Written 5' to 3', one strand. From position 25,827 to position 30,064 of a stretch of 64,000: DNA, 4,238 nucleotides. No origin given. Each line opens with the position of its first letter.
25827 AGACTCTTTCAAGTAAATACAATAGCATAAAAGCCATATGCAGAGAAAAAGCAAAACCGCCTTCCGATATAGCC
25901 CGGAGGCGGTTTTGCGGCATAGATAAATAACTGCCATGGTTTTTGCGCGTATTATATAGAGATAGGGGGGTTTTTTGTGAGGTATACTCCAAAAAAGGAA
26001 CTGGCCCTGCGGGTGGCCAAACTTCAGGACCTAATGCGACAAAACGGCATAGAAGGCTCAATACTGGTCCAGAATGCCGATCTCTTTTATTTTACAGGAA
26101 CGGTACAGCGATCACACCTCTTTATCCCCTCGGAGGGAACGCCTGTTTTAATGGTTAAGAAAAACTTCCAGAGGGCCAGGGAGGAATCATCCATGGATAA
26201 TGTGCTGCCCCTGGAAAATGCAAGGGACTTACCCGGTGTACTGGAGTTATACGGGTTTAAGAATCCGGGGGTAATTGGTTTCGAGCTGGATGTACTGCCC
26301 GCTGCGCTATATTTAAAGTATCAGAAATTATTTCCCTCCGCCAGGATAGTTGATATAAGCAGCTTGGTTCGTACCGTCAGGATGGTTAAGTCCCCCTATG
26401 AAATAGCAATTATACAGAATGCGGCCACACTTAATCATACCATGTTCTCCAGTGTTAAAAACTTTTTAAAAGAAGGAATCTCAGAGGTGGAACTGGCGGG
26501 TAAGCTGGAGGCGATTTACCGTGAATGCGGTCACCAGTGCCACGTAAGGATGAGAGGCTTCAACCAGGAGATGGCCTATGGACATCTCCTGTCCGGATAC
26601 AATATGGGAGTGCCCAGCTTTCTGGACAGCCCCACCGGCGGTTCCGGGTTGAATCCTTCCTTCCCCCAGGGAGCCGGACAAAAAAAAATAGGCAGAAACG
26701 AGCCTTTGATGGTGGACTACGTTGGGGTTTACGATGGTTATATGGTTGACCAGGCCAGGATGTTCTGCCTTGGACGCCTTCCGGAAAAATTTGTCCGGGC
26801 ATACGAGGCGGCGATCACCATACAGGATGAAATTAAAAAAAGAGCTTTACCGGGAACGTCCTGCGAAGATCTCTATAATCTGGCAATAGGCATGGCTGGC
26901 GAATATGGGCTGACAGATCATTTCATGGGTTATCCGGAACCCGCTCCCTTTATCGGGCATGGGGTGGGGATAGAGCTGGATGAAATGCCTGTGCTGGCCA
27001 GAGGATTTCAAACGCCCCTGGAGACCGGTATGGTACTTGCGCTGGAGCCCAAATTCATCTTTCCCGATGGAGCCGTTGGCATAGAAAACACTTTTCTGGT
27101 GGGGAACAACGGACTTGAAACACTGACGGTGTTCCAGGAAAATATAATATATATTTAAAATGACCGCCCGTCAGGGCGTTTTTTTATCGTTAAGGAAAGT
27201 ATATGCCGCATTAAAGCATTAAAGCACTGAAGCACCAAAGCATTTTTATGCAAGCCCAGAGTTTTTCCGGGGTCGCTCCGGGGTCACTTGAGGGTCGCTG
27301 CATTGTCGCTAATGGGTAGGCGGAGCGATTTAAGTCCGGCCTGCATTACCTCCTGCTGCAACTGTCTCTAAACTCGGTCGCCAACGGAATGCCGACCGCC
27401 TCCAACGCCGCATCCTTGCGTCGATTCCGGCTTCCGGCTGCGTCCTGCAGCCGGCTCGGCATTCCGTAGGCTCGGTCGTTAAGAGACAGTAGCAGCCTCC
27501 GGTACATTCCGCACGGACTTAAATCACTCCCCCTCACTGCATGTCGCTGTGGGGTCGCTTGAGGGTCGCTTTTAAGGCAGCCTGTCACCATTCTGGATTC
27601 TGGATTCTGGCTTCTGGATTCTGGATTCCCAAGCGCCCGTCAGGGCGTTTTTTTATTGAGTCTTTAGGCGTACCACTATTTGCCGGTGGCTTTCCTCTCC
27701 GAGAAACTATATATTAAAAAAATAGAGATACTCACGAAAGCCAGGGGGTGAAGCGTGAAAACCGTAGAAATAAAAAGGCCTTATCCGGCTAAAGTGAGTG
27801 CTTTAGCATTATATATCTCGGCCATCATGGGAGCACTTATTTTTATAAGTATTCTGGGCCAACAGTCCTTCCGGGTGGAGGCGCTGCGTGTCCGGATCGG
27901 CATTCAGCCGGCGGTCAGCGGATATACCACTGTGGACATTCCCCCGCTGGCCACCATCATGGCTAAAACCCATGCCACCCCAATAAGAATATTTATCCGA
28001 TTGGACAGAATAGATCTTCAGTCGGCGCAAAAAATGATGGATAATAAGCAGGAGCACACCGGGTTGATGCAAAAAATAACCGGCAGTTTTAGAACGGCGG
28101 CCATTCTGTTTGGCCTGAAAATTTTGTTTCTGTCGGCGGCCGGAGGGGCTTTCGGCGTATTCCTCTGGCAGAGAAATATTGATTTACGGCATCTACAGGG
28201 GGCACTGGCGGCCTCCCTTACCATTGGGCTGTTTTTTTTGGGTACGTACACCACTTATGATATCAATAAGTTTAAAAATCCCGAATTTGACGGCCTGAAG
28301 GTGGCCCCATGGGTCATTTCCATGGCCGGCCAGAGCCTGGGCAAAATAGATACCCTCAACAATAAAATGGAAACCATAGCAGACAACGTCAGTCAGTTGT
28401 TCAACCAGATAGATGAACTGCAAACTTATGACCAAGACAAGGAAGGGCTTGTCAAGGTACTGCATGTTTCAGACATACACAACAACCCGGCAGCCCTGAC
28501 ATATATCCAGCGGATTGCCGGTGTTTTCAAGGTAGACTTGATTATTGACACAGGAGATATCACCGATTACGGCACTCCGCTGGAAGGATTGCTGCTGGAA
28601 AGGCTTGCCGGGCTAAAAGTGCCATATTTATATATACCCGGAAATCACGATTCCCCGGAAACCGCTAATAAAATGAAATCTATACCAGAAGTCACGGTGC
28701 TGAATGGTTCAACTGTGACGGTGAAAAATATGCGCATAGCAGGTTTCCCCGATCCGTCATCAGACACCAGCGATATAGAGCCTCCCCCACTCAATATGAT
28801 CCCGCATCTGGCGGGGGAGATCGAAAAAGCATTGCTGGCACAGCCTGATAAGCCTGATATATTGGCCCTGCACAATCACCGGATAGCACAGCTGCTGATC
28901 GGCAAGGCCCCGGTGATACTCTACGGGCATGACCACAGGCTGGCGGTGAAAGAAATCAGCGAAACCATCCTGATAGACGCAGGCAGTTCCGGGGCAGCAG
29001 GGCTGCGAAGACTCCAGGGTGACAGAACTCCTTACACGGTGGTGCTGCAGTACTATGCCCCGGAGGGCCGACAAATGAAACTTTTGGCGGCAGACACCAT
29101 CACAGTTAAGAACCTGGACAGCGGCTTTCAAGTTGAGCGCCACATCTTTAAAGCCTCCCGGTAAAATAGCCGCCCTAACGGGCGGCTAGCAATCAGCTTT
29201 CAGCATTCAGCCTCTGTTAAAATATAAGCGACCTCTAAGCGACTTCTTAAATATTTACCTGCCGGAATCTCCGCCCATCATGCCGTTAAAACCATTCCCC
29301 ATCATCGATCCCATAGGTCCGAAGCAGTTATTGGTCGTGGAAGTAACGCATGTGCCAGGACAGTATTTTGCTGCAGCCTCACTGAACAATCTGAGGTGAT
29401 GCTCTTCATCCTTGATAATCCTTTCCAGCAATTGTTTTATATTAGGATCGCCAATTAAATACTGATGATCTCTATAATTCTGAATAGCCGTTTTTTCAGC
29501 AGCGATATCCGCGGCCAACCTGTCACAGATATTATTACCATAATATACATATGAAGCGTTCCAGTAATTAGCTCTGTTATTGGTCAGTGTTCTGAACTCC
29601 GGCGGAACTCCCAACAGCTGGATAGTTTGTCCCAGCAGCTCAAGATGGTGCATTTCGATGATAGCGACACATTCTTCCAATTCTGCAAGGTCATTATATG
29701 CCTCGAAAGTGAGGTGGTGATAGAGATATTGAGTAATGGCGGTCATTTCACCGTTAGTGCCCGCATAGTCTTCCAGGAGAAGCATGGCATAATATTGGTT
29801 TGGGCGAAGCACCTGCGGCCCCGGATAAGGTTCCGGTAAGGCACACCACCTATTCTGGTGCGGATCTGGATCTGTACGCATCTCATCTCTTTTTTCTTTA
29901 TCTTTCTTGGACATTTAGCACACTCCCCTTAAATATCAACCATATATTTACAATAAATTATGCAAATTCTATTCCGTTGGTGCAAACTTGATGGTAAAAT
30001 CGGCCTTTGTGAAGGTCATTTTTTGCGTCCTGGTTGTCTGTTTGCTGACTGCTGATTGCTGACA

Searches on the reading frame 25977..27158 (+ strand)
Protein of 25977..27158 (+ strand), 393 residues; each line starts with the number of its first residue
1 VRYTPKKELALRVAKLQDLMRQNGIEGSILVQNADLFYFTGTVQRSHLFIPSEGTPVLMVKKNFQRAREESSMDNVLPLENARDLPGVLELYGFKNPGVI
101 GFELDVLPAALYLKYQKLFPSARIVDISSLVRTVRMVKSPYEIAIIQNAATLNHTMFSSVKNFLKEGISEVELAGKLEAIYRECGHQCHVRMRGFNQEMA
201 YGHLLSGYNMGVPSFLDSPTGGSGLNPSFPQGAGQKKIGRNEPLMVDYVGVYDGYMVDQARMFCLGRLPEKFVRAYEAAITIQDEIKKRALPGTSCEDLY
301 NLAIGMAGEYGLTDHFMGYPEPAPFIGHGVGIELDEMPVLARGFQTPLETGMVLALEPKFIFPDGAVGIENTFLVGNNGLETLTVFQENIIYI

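Call 15: find_encoding_contigs(protein=window:25977-27158:+, flank=3000, max_places=6)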
Protein window:25977-27158:+ (393 aa): 12 contigs read that carry it; 2 places shown.
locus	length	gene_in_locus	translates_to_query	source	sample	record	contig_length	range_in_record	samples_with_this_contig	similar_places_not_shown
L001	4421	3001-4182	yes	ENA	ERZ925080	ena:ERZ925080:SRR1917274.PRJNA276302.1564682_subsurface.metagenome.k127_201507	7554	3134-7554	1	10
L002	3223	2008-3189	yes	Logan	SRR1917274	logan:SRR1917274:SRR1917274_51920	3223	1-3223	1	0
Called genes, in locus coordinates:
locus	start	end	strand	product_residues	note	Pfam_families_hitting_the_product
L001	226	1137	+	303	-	PF02665:Nitrate_red_gam (weak)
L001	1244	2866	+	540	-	PF13183:Fer4_8, PF02754:CCG (weak)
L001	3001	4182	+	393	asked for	PF01321:Creatinase_N, PF00557:Peptidase_M24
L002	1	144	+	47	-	?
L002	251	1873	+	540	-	PF13183:Fer4_8, PF02754:CCG (weak)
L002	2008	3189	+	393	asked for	PF01321:Creatinase_N, PF00557:Peptidase_M24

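Call 23: search_protein_families(library=pfam, proteins=[window:25977-27158:+])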
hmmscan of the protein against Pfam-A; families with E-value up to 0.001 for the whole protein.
window:25977-27158:+ (393 aa): 2 families
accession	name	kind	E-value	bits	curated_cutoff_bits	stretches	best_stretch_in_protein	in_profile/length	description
PF00557.29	Peptidase_M24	-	2.9e-35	122.4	23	1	145-375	2-206/208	Metallopeptidase family M24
PF01321.24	Creatinase_N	-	2.3e-24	86.8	22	1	12-137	1-128/128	Creatinase/Prolidase N-terminal domain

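Call 39: find_homologous_proteins(query=window:25977-27158:+, max_evalue=1e-60)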
Query window:25977-27158:+ (393 aa): 3839 proteins with E <= 1e-60 among 8000 candidates; the best 120 are listed.
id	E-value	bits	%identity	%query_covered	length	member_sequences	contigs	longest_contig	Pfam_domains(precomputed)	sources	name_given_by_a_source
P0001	3.2e-243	825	92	100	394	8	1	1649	PF01321.25,PF00557.30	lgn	-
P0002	6.2e-219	745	82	100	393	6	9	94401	PF01321.25,PF00557.30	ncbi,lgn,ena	-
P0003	1.1e-209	714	77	100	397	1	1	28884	PF01321.25,PF00557.30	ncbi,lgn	ncbi:MAG: M24 family metallopeptidase [Bacillota bacterium]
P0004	6.0e-208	709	77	100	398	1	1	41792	PF01321.25,PF00557.30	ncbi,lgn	ncbi:MAG: M24 family metallopeptidase [Bacillota bacterium]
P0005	4.5e-204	696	75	100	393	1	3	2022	PF01321.25,PF00557.30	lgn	-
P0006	2.9e-200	683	75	100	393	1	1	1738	PF01321.25,PF00557.30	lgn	-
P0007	3.8e-196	670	73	100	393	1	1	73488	PF01321.25,PF00557.30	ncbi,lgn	ncbi:MAG: M24 family metallopeptidase [Bacillota bacterium]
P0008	1.0e-195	668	73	100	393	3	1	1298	PF01321.25,PF00557.30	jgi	-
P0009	1.4e-195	668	74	100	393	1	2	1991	PF01321.25,PF00557.30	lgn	-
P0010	1.7e-194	664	72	100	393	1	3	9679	PF01321.25,PF00557.30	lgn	-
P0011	5.1e-194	663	71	100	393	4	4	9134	PF01321.25,PF00557.30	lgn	-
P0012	6.5e-194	663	73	100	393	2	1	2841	PF01321.25,PF00557.30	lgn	-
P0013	1.1e-192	658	71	100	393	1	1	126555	PF01321.25,PF00557.30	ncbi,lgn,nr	ncbi:MAG: Xaa-Pro peptidase family protein [Peptococcaceae bacterium]|nr:Xaa-Pro peptidase family pr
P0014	9.1e-192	655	71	100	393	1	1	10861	PF01321.25,PF00557.30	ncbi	ncbi:MAG: M24 family metallopeptidase [Desulfocucumaceae bacterium]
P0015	2.0e-191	654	73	100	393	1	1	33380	PF01321.25,PF00557.30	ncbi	-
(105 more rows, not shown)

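Call 40: find_encoding_contigs(protein=P0002, flank=3500, max_places=4)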
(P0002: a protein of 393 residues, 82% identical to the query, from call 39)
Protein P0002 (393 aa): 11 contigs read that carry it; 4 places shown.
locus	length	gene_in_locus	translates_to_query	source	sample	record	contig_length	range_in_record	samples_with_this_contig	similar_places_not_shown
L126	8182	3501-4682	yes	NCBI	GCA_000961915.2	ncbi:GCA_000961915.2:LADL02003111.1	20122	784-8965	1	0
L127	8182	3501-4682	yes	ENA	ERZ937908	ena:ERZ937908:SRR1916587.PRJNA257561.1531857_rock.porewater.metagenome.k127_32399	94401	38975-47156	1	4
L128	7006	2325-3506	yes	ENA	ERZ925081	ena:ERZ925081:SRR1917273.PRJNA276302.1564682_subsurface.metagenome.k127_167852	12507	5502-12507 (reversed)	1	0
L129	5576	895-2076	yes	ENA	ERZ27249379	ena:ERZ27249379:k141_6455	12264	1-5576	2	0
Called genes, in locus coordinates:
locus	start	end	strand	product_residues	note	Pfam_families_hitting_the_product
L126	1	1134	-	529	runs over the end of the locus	PF06808:DctM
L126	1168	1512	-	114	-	-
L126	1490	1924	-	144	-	PF08905:DUF1850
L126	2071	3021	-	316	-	PF13379:NMT1_2 (weak), PF16868:NMT1_3, PF12974:Phosphonate-bd (weak), PF09084:NMT1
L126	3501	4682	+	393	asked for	PF01321:Creatinase_N, PF00557:Peptidase_M24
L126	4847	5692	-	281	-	PF00015:MCPsignal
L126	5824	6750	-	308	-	PF03060:NMO, PF01070:FMN_dh (weak), PF03060:NMO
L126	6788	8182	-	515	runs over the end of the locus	PF00501:AMP-binding, PF13193:AMP-binding_C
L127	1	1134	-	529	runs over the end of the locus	PF06808:DctM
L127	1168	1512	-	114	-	-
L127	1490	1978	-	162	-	PF08905:DUF1850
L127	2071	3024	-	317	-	PF13379:NMT1_2 (weak), PF16868:NMT1_3, PF12974:Phosphonate-bd (weak), PF09084:NMT1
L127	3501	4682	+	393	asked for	PF01321:Creatinase_N, PF00557:Peptidase_M24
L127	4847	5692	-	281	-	PF00015:MCPsignal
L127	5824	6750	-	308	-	PF03060:NMO, PF01070:FMN_dh (weak), PF03060:NMO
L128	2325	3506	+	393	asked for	PF01321:Creatinase_N, PF00557:Peptidase_M24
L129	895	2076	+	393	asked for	PF01321:Creatinase_N, PF00557:Peptidase_M24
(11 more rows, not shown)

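Call 41: find_encoding_contigs(protein=P0003, flank=3500, max_places=3)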
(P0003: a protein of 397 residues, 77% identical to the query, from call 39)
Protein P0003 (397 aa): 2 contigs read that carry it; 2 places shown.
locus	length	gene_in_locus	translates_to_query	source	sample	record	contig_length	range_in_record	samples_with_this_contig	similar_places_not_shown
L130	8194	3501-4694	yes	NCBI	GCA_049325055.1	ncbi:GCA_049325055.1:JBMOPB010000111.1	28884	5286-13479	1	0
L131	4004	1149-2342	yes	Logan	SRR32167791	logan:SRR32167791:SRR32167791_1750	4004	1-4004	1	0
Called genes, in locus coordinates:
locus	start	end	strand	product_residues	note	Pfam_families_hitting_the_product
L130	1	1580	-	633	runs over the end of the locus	PF06808:DctM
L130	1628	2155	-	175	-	PF08905:DUF1850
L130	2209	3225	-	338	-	PF13379:NMT1_2, PF12974:Phosphonate-bd, PF16868:NMT1_3, PF09084:NMT1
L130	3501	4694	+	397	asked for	PF01321:Creatinase_N, PF00557:Peptidase_M24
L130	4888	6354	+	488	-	PF00149:Metallophos, PF12850:Metallophos_2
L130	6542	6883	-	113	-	-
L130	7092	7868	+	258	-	PF00378:ECH_1, PF16113:ECH_2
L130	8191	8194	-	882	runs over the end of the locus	PF09992:NAGPA, PF00395:SLH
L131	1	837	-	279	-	?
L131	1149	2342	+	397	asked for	PF01321:Creatinase_N, PF00557:Peptidase_M24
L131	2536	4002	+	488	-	PF00149:Metallophos, PF12850:Metallophos_2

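Call 42: find_encoding_contigs(protein=P0001, flank=3500, max_places=3)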
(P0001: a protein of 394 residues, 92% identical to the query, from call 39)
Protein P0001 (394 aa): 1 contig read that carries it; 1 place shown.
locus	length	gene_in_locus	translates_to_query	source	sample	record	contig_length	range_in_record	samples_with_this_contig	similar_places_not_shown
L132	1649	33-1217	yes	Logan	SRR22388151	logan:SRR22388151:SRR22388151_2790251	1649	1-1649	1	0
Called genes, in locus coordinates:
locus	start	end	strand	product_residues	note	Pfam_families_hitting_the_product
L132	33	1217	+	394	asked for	PF01321:Creatinase_N, PF00557:Peptidase_M24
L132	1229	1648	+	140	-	?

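Call 82: find_encoding_contigs(protein=P0004, flank=2500, max_places=2)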
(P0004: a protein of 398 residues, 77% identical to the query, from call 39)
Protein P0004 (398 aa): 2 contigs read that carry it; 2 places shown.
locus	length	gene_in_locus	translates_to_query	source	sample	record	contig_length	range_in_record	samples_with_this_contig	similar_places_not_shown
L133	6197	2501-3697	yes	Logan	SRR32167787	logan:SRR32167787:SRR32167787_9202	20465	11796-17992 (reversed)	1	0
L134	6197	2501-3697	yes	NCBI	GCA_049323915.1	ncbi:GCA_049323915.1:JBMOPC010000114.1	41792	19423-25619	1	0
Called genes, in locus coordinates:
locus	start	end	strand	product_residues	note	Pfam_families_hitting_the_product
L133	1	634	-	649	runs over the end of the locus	PF06808:DctM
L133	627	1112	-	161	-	PF08905:DUF1850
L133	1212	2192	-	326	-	PF13379:NMT1_2, PF16868:NMT1_3, PF12974:Phosphonate-bd, PF09084:NMT1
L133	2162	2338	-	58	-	-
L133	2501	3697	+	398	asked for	PF01321:Creatinase_N, PF00557:Peptidase_M24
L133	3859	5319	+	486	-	PF00149:Metallophos, PF12850:Metallophos_2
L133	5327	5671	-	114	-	-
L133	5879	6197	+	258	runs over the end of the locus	PF00378:ECH_1, PF16113:ECH_2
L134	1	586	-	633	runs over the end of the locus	PF06808:DctM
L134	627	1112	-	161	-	PF08905:DUF1850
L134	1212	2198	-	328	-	PF13379:NMT1_2, PF16868:NMT1_3, PF12974:Phosphonate-bd, PF09084:NMT1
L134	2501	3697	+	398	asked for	PF01321:Creatinase_N, PF00557:Peptidase_M24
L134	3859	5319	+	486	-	PF00149:Metallophos, PF12850:Metallophos_2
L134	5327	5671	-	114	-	-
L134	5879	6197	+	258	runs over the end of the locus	PF00378:ECH_1, PF16113:ECH_2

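Call 83: find_encoding_contigs(protein=P0007, flank=2500, max_places=2)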
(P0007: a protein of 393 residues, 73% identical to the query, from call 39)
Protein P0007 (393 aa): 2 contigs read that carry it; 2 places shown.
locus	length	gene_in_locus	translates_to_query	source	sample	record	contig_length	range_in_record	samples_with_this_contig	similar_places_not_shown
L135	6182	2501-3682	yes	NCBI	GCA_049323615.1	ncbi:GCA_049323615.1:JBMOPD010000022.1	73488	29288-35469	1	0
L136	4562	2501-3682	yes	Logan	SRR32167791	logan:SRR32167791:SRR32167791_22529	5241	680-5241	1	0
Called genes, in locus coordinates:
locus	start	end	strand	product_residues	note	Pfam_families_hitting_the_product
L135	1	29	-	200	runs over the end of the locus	PF10646:Germane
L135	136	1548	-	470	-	PF00672:HAMP, PF00512:HisKA, PF02518:HATPase_c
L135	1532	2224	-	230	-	PF00072:Response_reg, PF00486:Trans_reg_C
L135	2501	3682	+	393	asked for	PF01321:Creatinase_N, PF00557:Peptidase_M24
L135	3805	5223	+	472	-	PF00149:Metallophos, PF12850:Metallophos_2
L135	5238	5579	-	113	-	-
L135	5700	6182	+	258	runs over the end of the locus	PF00378:ECH_1, PF16113:ECH_2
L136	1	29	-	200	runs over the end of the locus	PF10646:Germane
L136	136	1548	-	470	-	PF00672:HAMP, PF00512:HisKA, PF02518:HATPase_c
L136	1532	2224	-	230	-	PF00072:Response_reg, PF00486:Trans_reg_C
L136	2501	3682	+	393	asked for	PF01321:Creatinase_N, PF00557:Peptidase_M24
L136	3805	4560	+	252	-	?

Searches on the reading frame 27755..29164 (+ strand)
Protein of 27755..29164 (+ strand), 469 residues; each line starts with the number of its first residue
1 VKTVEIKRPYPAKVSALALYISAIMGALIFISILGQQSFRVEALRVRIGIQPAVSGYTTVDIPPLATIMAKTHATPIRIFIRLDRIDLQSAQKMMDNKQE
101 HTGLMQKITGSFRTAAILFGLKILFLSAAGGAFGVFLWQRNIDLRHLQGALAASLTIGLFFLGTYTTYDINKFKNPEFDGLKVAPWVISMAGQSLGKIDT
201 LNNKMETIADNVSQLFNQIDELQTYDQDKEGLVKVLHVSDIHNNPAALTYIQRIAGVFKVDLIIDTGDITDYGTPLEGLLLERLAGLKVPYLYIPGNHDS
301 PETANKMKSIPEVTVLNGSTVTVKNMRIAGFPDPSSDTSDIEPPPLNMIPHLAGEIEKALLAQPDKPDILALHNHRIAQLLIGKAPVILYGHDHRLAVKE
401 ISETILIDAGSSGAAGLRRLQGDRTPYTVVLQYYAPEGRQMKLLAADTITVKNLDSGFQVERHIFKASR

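Call 23: search_protein_families(library=pfam, proteins=[window:27755-29164:+])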
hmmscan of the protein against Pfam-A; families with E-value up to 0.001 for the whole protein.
window:27755-29164:+ (469 aa): 2 families
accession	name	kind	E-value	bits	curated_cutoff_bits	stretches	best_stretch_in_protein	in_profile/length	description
PF00149.33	Metallophos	-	4.1e-14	53.9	21.5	1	234-395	2-190/191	Calcineurin-like phosphoesterase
PF12850.12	Metallophos_2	-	2.5e-11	44.2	27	1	234-415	2-138/154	Calcineurin-like phosphoesterase superfamily domain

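Call 38: find_encoding_contigs(protein=window:27755-29164:+, flank=3000, max_places=8)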
Protein window:27755-29164:+ (469 aa): 11 contigs read that carry it; 3 places shown.
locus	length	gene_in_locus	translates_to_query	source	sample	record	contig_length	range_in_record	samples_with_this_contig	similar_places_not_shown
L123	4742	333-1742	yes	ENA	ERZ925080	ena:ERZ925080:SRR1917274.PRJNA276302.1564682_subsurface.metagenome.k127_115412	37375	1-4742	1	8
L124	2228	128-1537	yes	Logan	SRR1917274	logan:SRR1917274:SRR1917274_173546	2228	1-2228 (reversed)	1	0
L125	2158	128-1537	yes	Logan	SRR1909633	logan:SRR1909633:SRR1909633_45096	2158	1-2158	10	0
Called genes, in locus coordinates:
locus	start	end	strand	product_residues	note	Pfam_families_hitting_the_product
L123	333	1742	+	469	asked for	PF00149:Metallophos, PF12850:Metallophos_2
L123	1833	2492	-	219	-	PF05067:Mn_catalase, PF00210:Ferritin, PF02915:Rubrerythrin, PF03232:COQ7 (faint)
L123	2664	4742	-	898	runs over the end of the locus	PF09992:NAGPA, PF00395:SLH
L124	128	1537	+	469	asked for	PF00149:Metallophos, PF12850:Metallophos_2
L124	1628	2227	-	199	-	?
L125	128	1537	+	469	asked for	PF00149:Metallophos, PF12850:Metallophos_2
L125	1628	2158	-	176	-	?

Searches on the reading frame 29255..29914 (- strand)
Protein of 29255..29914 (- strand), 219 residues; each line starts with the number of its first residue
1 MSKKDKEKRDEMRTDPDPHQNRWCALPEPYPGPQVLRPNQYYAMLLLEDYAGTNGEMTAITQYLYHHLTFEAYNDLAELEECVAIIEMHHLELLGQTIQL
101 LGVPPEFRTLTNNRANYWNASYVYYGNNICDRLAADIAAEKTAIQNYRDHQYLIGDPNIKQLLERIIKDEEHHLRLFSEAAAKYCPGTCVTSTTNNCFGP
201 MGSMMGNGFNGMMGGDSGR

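Call 71: search_protein_families(library=pfam, proteins=[window:29255-29914:-])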
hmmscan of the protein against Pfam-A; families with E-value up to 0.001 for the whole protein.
window:29255-29914:- (219 aa): 4 families
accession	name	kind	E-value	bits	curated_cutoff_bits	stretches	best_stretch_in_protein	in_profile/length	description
PF05067.18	Mn_catalase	-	6.9e-14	51.9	27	1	34-101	13-80/284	Manganese containing catalase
PF00210.30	Ferritin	-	4.2e-10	40.1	24.5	1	54-179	9-134/142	Ferritin-like domain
PF02915.23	Rubrerythrin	-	7.9e-08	33.2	22.8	1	55-179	9-135/137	Rubrerythrin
PF03232.19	COQ7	-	1.5e-05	25.2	23.5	0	135-185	9-60/169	Ubiquinone biosynthesis protein COQ7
